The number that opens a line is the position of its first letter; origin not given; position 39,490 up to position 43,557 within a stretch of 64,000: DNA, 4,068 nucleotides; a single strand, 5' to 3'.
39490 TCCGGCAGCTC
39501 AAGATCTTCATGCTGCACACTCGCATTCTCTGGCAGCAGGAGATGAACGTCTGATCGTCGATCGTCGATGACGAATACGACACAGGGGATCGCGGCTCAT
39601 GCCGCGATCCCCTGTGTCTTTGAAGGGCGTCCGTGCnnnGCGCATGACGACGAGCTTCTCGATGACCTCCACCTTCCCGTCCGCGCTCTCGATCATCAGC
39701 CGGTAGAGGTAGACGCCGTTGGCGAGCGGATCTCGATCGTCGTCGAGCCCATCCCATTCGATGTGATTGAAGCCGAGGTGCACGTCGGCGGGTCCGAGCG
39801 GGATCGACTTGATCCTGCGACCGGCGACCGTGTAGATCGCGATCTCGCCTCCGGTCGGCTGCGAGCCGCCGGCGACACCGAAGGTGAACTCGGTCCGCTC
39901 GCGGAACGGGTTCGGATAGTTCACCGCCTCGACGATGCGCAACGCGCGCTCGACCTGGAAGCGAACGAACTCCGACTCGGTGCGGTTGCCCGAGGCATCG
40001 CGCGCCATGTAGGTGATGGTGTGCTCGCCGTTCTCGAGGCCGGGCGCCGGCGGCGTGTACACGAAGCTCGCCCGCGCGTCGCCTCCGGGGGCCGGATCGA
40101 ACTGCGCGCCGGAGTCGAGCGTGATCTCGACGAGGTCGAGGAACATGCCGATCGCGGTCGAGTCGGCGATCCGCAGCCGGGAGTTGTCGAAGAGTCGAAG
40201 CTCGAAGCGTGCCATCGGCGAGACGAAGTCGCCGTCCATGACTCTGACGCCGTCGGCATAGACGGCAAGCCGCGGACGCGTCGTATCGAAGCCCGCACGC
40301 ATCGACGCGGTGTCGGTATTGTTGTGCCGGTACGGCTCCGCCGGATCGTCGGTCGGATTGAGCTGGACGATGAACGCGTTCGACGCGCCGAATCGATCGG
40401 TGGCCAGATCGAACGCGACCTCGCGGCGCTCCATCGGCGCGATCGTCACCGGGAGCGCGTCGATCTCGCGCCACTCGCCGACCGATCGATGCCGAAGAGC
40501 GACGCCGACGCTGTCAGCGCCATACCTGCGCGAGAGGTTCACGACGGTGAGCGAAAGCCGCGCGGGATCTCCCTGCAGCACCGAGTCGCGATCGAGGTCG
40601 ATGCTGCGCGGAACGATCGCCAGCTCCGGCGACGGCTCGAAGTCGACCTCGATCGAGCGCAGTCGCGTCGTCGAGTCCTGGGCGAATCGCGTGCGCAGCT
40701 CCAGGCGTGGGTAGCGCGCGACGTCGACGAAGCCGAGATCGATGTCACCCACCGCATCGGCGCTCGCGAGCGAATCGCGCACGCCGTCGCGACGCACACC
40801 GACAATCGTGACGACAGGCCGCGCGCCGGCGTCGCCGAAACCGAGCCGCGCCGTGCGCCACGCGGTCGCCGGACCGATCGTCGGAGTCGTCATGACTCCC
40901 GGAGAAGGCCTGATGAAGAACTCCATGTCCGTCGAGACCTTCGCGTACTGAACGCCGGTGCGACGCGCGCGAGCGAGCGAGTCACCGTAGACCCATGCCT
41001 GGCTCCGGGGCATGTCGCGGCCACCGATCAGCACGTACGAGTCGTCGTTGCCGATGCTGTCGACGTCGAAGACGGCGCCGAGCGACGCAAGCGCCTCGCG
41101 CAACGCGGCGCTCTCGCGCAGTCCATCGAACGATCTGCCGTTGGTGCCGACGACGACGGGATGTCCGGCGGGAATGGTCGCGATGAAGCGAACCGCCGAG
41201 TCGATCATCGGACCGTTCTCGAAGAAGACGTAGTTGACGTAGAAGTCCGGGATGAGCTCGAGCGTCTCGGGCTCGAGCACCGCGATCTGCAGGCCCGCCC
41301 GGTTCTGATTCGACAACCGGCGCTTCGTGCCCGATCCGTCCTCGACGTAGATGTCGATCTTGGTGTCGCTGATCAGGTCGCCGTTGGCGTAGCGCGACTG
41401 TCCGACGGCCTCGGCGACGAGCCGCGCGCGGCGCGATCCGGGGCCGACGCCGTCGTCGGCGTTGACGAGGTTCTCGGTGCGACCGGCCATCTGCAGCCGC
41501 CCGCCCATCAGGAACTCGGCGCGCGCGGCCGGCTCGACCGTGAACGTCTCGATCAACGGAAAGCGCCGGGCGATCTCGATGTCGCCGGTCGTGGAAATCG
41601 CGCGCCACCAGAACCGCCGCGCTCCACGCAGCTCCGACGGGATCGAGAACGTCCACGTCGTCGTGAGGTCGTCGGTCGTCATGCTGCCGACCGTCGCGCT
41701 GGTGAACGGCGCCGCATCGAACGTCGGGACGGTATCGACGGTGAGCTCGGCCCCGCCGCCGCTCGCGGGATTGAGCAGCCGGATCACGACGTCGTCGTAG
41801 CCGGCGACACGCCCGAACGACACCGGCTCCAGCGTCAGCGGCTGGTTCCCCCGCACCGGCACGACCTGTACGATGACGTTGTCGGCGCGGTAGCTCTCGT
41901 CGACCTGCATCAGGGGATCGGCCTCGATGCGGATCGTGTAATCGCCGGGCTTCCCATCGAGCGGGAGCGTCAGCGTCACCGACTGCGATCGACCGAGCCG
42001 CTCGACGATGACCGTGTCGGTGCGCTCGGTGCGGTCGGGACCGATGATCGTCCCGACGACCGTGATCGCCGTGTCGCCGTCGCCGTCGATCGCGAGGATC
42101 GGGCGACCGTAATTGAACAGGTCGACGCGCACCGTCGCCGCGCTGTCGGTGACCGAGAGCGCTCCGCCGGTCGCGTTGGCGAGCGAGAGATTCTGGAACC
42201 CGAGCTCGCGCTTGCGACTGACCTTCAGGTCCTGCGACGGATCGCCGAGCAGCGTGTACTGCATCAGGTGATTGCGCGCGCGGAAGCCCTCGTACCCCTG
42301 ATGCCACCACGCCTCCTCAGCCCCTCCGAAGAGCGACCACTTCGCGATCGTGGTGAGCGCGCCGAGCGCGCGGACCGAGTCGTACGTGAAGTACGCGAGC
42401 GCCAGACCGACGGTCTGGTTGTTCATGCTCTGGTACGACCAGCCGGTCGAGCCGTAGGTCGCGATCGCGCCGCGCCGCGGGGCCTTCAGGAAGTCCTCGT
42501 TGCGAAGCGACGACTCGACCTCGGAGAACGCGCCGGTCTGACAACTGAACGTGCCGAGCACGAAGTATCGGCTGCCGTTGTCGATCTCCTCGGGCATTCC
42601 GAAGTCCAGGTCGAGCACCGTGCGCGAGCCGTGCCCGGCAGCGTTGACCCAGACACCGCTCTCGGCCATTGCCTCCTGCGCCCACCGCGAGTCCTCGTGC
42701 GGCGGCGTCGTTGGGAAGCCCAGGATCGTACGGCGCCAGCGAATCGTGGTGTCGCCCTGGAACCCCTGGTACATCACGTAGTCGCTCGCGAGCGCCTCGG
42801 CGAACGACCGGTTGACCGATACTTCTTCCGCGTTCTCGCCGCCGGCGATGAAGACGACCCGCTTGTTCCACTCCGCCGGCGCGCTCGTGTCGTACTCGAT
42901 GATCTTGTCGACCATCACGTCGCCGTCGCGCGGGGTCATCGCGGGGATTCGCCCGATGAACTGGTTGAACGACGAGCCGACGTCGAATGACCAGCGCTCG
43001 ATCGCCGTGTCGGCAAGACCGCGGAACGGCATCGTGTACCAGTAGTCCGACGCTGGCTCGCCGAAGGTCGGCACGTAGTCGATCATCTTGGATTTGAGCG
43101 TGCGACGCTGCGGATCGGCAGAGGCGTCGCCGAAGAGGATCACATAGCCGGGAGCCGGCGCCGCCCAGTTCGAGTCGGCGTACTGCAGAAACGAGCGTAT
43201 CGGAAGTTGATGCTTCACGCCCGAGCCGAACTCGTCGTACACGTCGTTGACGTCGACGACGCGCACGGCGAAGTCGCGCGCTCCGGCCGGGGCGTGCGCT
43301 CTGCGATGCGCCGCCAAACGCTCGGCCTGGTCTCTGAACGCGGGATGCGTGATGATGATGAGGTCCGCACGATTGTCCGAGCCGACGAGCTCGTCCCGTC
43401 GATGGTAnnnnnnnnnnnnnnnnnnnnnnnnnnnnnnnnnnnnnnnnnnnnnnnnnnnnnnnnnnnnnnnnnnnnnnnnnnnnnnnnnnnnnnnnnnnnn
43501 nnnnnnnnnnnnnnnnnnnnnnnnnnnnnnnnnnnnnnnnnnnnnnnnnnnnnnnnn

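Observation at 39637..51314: Giant C25 (gingipain/PorU-like) T9SS-sorted peptidase at the end of a Wza-Wzz-GT4-Wzy polysaccharide operon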

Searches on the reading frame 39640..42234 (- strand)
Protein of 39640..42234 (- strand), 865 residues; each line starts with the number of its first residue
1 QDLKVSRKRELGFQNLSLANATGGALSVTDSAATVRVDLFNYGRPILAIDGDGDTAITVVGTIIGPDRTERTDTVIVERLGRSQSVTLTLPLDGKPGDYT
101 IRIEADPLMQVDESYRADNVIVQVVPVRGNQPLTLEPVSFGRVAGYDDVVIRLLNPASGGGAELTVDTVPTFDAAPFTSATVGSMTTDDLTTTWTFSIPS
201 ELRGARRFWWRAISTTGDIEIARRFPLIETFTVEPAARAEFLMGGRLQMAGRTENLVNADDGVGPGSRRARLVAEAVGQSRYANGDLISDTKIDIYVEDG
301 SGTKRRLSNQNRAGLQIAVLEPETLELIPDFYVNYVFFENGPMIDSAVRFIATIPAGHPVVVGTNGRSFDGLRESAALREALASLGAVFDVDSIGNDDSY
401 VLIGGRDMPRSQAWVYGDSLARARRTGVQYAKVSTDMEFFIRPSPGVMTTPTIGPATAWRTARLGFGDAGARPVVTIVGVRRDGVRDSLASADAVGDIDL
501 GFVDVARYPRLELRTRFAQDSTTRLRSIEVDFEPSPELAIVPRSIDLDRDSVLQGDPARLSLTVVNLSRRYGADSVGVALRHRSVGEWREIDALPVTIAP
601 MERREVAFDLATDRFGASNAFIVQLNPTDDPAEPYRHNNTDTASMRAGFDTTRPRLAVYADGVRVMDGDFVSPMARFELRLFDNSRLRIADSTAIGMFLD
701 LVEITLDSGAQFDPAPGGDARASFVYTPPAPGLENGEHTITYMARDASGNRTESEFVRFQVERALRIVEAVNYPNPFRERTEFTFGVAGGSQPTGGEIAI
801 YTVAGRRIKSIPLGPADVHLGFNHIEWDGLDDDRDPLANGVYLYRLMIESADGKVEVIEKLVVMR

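Call 58: predict_structure(alignment_id=A2)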
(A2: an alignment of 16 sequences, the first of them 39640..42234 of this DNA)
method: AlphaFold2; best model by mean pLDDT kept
length: 865 residues; sequences in the alignment: 16
mean_pLDDT: 82.8   pTM: 0.56
mean pLDDT of the five models: 82.8, 81.8, 79.5, 78.7, 76.8
residues with pLDDT >= 90: 271; 70-90: 474; 50-70: 111; < 50: 9
segments of 3 or more residues with pLDDT < 50: 1-3
pLDDT, mean of each block of 10 residues (from residue 1): 62 87 75 90 72 72 78 85 88 75 87 80 73 87 90 78 87 72 61 89 90 81 83 84 87 81 85 79 52 75 64 81 84 81 88 92 81 85 88 71 91 73 56 86 86 93 88 91 84 84 94 92 91 92 82 83 91 90 84 92 92 82 90 85 83 84 87 91 67 81 86 71 87 91 81 88 90 66 88 91 89 89 87 82 91 90 67
secondary structure, 60 per line:
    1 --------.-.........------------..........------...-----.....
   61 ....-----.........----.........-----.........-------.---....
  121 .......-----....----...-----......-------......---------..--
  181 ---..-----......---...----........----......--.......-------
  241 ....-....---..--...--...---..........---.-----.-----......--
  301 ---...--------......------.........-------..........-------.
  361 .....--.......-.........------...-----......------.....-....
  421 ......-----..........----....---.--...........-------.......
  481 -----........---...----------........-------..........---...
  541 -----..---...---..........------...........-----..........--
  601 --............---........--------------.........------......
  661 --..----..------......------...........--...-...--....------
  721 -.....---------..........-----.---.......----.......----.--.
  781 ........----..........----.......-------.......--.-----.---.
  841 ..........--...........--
elements in order (helices of 4 or more, strands of 3 or more residues): E11-19 E32-41 E56-64 E70-78 E83-91 E97-105 E120-127 E133-136 E141-143 E149-154 E162-167 E191-196 E207-214 H219-224 E227-233 E241-244 H246-249 E257-259 E262-264 E268-277 E293-298 E304-306 E315-320 E327-335 H343-352 E360-365 H368-374 H376-384 E399-404 E411-415 H417-426 E432-441 E446-449 E456-466 E474-480 E486-493 E497-499 E510-517 E525-534 E538-540 E551-553 E557-566 E573-583 E589-598 E603-611 E618-625 E640-648 E655-660 E677-682 H689-694 E695-699 E702-704 E711-714 E722-726 E736-745 E755-761 E766-772 E780-788 E793-802 E807-813 E821-827 E840-850 E853-863

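Call 61: fold_search(model_id=the predicted structure, library=pdb)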
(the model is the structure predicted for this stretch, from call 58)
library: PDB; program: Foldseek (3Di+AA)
matches with E <= 10: 1691; with E <= 0.001: 314
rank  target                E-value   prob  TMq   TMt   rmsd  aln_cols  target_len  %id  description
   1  6za2_B                2.1e-14  1.00  0.13  0.11  37.0      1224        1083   10  Crystal structure of dimeric latent PorU from Porphyromonas gingivalis (released 2021-09-29)
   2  6za2_A                4.1e-14  1.00  0.14  0.11  36.6      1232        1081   10  Crystal structure of dimeric latent PorU from Porphyromonas gingivalis (released 2021-09-29)
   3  8oq3_A                1.8e-12  1.00  0.12  0.09  42.5      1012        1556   11  Structure of methylamine treated human complement C3 (released 2024-02-21)
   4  9u60_E                2.5e-12  1.00  0.12  0.09  42.8      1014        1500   10  C3 convertases zymogen C4b2 in loading state (released 2026-01-14)
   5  9u62_E                7.2e-12  1.00  0.12  0.09  41.5      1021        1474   12  AP pathways C3 convertase C3bBbP and C3 complex (released 2026-01-14)
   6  8wa2_D                1.6e-11  1.00  0.16  0.11  61.0      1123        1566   10  cryo-EM structure of native mastigonemes isolated from Chlamydomonas reinhardtii at 3.0 angstrom resolution (released 2024-04-10)
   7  6tav_B                1.7e-11  1.00  0.14  0.11  41.8      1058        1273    8  Crystal structure of endopeptidase-induced alpha2-macroglobulin (released 2021-05-12)
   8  4u48                  2.4e-11  1.00  0.11  0.07  44.1      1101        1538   10  Crystal structure of Salmonella alpha-2-macroglobulin (released 2014-09-17)
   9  5a42                  2.6e-11  1.00  0.10  0.06  43.1      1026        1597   10  Cryo-EM single particle 3D reconstruction of the native conformation of E. coli alpha-2-macroglobulin (ECAM) (released 2015-07-29)
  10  6tav_C                3.5e-11  1.00  0.13  0.11  43.7      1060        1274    9  Crystal structure of endopeptidase-induced alpha2-macroglobulin (released 2021-05-12)
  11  8wa2_C                4.0e-11  1.00  0.17  0.12  50.4      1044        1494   10  cryo-EM structure of native mastigonemes isolated from Chlamydomonas reinhardtii at 3.0 angstrom resolution (released 2024-04-10)
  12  7q1y_A                4.2e-11  1.00  0.15  0.11  42.4      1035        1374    9  X-ray structure of human A2ML1 (released 2022-04-20)
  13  4u4j                  5.6e-11  1.00  0.11  0.08  43.3      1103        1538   11  Crystal structure of Salmonella alpha-2-macroglobulin mutant Y1175G (released 2014-09-17)
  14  8wa2_A                9.1e-11  1.00  0.18  0.10  60.6      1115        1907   10  cryo-EM structure of native mastigonemes isolated from Chlamydomonas reinhardtii at 3.0 angstrom resolution (released 2024-04-10)
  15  4e0s_A                1.0e-10  1.00  0.13  0.09  42.9      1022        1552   10  Crystal Structure of C5b-6 (released 2012-04-18)
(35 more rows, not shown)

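Call 83: search_protein_representatives(alignment_id=A2)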
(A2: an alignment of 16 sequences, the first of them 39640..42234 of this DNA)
Query: 16 sequences, 845 profile positions. Proteins with E-value up to 0.001 (for the whole library): 85332; up to 1e-10: 9956; up to 1e-30: 2673. The best 150 are listed.
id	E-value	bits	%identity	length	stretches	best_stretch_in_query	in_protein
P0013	0.0e+00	1046.9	-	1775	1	1-845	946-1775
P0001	0.0e+00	1038.9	-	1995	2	1-845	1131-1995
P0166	1.7e-292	989.1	-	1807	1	1-845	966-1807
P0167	2.6e-291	985.1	-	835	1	5-845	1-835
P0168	6.3e-280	947.5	-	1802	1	2-845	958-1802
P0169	5.8e-272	921.1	-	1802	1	2-845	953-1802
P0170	4.1e-267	905.1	-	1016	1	1-845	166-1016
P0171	3.4e-263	892.1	-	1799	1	3-845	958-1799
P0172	7.4e-261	884.4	-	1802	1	2-845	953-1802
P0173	3.3e-257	872.3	-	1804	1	1-845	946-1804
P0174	1.3e-252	857.1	-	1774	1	1-845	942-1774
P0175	9.1e-252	854.3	-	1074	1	1-811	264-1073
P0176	1.5e-250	850.3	-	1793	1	1-844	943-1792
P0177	4.7e-247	838.7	-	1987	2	1-845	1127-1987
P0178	5.9e-247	838.4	-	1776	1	1-845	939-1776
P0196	3.3e-213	726.8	-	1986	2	3-845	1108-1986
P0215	2.4e-198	677.6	-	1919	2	1-845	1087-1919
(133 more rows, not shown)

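Call 85: find_encoding_contigs(protein=P0196, flank=8000, max_places=1)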
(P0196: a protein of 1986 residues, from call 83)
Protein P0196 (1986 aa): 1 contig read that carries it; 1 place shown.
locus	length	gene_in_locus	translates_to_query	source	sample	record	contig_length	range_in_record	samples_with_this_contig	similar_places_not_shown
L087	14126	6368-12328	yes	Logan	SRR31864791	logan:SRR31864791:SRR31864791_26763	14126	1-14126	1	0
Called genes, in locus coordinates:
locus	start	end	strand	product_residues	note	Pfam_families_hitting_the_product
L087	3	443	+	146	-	?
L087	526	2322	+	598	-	PF02563:Poly_export, PF10531:SLBB, PF22461:SLBB_2 (weak), PF10531:SLBB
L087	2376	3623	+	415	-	PF02706:Wzz, PF13807:GNVR (weak)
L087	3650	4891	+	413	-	PF13439:Glyco_transf_4 (weak), PF00534:Glycos_transf_1, PF13692:Glyco_trans_1_4, PF13524:Glyco_trans_1_2 (weak)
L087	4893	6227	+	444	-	PF04932:Wzy_C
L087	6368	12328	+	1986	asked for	PF01364:Peptidase_C25, PF15711:ILEI, PF13860:FlgD_ig (faint)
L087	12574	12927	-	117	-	-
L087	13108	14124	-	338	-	?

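Call 86: find_encoding_contigs(protein=P0215, flank=8000, max_places=1)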
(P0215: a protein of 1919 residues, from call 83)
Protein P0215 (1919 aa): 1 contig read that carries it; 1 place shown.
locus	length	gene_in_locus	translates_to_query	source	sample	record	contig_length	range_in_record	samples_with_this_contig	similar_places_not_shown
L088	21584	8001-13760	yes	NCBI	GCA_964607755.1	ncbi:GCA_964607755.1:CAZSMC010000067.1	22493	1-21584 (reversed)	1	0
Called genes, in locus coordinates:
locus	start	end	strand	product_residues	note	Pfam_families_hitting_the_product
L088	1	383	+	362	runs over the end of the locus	PF13439:Glyco_transf_4 (weak), PF00534:Glycos_transf_1, PF13692:Glyco_trans_1_4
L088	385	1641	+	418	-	-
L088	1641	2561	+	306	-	PF13641:Glyco_tranf_2_3, PF00535:Glycos_transf_2, PF13712:Glyco_tranf_2_5, PF13632:Glyco_trans_2_3 (weak)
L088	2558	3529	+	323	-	PF01522:Polysacc_deac_1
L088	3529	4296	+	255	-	PF00551:Formyl_trans_N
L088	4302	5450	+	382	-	PF13439:Glyco_transf_4, PF00982:Glyco_transf_20, PF20706:GT4-conflict, PF00534:Glycos_transf_1, PF13692:Glyco_trans_1_4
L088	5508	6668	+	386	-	PF13439:Glyco_transf_4, PF13477:Glyco_trans_4_2, PF20706:GT4-conflict (weak), PF13579:Glyco_trans_4_4, PF00534:Glycos_transf_1, PF13692:Glyco_trans_1_4, PF13524:Glyco_trans_1_2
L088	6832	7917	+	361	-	PF00953:Glycos_transf_4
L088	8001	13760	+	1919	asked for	PF08126:Propeptide_C25, PF15711:ILEI, PF01364:Peptidase_C25, PF15711:ILEI, PF07705:CARDB (weak), PF13860:FlgD_ig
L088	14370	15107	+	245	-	-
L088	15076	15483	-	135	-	-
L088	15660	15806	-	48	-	-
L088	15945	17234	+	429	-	PF03952:Enolase_N, PF00113:Enolase_C, PF13378:MR_MLE_C (weak)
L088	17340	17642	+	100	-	PF04977:DivIC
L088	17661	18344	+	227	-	PF04367:DUF502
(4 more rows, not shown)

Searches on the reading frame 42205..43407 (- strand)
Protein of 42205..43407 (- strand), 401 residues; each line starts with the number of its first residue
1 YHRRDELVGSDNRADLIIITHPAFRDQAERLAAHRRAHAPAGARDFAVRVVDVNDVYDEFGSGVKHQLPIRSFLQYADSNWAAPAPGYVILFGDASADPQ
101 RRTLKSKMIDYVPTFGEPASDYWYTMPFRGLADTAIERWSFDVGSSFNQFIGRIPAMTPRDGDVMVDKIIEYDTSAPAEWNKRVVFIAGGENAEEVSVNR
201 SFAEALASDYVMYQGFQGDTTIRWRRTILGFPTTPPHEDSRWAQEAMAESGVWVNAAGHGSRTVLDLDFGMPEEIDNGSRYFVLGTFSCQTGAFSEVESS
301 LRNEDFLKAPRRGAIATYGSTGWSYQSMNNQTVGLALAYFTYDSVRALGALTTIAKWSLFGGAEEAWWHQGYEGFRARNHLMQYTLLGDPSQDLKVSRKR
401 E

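Call 32: search_solved_structures(query=window:42205-43407:-, max_evalue=10, show_alignments=5)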
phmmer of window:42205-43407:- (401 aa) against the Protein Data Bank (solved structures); distinct sequences matched with E-value up to 10: 1.
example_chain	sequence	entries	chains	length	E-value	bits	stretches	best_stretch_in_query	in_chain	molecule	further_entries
6za2_A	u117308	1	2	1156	1.5e-09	40.4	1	12-217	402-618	Por secretion system protein porU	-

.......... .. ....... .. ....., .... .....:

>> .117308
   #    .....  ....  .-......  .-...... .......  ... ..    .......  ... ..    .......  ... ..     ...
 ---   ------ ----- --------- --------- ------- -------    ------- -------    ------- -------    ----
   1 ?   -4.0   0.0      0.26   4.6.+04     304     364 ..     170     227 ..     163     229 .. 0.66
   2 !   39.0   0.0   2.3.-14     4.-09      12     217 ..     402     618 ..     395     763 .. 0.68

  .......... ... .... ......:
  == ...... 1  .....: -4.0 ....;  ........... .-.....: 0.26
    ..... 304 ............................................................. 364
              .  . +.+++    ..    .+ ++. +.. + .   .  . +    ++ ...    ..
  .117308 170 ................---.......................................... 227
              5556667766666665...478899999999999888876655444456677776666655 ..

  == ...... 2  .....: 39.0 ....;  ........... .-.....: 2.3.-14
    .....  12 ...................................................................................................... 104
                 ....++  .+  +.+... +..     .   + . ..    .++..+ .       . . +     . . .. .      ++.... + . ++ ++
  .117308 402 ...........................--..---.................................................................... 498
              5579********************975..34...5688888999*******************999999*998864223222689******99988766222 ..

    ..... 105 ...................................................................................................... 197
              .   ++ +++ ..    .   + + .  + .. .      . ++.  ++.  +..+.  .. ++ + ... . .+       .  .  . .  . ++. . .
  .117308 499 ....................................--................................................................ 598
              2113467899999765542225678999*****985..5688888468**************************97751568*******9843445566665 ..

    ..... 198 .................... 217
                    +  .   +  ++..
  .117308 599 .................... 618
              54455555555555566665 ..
